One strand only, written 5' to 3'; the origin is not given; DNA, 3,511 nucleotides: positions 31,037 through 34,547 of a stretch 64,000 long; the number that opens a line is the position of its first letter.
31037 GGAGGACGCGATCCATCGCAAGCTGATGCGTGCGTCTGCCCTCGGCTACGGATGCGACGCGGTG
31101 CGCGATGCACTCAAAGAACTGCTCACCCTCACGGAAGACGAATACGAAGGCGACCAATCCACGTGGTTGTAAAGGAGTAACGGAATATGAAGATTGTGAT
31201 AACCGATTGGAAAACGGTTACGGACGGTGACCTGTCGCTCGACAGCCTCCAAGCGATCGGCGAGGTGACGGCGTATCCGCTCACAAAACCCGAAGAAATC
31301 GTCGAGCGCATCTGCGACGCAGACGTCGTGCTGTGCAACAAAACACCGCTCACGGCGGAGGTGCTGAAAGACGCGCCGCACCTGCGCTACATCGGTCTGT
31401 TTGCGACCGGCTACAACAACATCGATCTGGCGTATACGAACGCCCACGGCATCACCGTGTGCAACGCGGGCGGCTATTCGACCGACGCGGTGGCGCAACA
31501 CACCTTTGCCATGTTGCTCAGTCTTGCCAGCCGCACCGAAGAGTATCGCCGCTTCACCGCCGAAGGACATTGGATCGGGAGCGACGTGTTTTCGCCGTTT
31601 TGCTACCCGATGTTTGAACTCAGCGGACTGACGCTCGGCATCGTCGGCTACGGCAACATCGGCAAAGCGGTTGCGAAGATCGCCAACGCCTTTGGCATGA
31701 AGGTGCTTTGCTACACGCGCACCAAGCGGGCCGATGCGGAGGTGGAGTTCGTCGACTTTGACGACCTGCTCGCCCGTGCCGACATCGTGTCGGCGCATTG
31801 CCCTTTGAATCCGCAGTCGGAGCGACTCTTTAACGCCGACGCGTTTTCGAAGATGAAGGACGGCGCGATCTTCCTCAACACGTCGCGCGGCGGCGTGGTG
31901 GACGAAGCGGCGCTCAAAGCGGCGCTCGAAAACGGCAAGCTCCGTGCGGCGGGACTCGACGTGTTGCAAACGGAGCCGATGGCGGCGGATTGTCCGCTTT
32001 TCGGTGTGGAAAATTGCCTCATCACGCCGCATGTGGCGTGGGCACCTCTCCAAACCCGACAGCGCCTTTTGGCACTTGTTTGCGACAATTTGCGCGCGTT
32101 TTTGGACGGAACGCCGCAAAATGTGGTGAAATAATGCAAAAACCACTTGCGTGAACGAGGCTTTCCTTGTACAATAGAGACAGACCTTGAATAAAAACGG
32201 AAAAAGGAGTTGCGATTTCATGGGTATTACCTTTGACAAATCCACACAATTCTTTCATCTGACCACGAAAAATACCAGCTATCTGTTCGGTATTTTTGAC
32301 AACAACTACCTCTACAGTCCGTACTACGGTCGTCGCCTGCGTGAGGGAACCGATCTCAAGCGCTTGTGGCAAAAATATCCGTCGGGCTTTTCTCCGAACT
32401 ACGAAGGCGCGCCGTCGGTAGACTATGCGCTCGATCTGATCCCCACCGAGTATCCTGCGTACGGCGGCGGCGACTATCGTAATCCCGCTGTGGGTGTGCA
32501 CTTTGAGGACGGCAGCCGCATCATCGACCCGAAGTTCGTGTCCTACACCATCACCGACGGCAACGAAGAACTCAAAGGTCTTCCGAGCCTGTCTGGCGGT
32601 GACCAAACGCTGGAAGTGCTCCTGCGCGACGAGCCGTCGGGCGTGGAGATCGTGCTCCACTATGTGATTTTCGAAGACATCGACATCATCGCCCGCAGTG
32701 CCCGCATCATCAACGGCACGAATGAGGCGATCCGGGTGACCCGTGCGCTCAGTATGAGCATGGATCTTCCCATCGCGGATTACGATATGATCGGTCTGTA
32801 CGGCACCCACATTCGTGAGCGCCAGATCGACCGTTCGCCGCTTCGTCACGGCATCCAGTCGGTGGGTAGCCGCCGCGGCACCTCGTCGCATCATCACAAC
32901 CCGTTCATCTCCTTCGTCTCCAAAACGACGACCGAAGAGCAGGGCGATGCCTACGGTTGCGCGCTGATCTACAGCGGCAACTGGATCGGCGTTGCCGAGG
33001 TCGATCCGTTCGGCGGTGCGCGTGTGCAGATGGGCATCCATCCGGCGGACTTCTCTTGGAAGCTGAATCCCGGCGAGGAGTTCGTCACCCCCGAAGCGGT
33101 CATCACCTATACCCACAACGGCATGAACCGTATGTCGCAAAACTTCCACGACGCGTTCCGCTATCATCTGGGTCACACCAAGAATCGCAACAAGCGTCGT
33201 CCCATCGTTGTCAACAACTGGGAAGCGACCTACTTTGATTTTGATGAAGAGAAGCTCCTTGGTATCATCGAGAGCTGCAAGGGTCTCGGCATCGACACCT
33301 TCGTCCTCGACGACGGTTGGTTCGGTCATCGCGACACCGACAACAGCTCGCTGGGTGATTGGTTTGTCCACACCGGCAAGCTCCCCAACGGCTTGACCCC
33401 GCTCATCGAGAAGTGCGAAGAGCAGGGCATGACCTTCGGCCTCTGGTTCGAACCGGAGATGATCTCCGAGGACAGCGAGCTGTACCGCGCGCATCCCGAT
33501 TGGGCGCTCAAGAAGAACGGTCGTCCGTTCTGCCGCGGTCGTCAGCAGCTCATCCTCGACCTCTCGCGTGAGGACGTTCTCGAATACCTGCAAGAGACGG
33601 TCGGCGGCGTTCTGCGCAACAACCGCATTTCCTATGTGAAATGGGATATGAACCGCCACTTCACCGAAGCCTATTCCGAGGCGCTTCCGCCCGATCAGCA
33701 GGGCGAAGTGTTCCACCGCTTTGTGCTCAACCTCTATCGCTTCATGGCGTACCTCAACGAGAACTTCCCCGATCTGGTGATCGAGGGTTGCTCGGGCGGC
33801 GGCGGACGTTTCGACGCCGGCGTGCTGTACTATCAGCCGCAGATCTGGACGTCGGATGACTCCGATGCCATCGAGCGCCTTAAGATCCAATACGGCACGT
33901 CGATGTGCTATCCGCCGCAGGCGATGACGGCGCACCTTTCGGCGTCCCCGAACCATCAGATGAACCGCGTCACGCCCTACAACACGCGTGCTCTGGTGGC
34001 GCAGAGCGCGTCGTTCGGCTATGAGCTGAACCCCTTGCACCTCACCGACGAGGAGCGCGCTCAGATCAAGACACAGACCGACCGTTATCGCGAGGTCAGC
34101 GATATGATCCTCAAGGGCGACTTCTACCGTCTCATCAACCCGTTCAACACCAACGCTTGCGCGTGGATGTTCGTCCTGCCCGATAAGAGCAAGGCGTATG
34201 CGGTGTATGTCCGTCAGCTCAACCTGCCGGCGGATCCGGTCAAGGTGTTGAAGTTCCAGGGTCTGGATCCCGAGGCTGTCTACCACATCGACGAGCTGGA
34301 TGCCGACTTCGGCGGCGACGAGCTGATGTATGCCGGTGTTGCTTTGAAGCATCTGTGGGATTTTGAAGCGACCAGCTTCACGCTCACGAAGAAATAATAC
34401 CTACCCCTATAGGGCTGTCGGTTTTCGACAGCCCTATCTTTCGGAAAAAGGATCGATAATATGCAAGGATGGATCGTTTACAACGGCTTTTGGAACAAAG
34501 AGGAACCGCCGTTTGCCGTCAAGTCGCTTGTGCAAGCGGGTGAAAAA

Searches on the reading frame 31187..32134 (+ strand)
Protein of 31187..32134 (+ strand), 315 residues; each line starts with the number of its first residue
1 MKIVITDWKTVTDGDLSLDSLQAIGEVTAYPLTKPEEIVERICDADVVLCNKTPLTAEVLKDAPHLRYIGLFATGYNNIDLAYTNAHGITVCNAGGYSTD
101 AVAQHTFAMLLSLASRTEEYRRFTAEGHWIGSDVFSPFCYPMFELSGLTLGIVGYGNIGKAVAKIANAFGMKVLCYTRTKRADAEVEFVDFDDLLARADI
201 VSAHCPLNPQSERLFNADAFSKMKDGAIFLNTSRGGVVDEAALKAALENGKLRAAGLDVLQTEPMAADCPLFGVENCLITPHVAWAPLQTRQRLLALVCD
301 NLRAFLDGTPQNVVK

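Call 17: search_protein_families(library=pfam, proteins=[window:31187-32134:+], max_evalue=0.01)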
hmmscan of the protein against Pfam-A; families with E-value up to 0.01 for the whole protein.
window:31187-32134:+ (315 aa): 5 families
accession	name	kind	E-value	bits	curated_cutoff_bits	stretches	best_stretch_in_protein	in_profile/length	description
PF02826.25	2-Hacid_dh_C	-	8.7e-60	201.6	25.1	1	107-284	1-178/178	D-isomer specific 2-hydroxyacid dehydrogenase, NAD binding domain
PF00389.36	2-Hacid_dh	-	3.8e-28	98.3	24.6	1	17-314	11-133/134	D-isomer specific 2-hydroxyacid dehydrogenase, catalytic domain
PF13478.12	XdhC_C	-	0.00011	23.1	29.7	1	151-252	2-69/125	XdhC Rossmann domain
PF07991.19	KARI_N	-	0.001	19.1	20.6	1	145-229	2-91/165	Acetohydroxy acid isomeroreductase, NADPH-binding domain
PF03446.21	NAD_binding_2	-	0.0015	19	21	1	150-266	2-126/161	NAD binding domain of 6-phosphogluconate dehydrogenase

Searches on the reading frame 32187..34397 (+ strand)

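Call 17: search_protein_families(library=pfam, proteins=[window:32187-34397:+], max_evalue=0.01)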
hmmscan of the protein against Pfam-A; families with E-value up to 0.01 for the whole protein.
window:32187-34397:+ (736 aa): 3 families
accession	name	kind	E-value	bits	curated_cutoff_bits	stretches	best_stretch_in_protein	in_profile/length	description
PF02065.24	Melibiase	-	1.3e-146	488.5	27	1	299-644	2-347/347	Melibiase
PF16875.11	Glyco_hydro_36N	-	1.7e-83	280.4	27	1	41-294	2-253/253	Glycosyl hydrolase family 36 N-terminal domain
PF16874.11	Glyco_hydro_36C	-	6e-20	71.9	27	1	658-733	2-77/77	Glycosyl hydrolase family 36 C-terminal domain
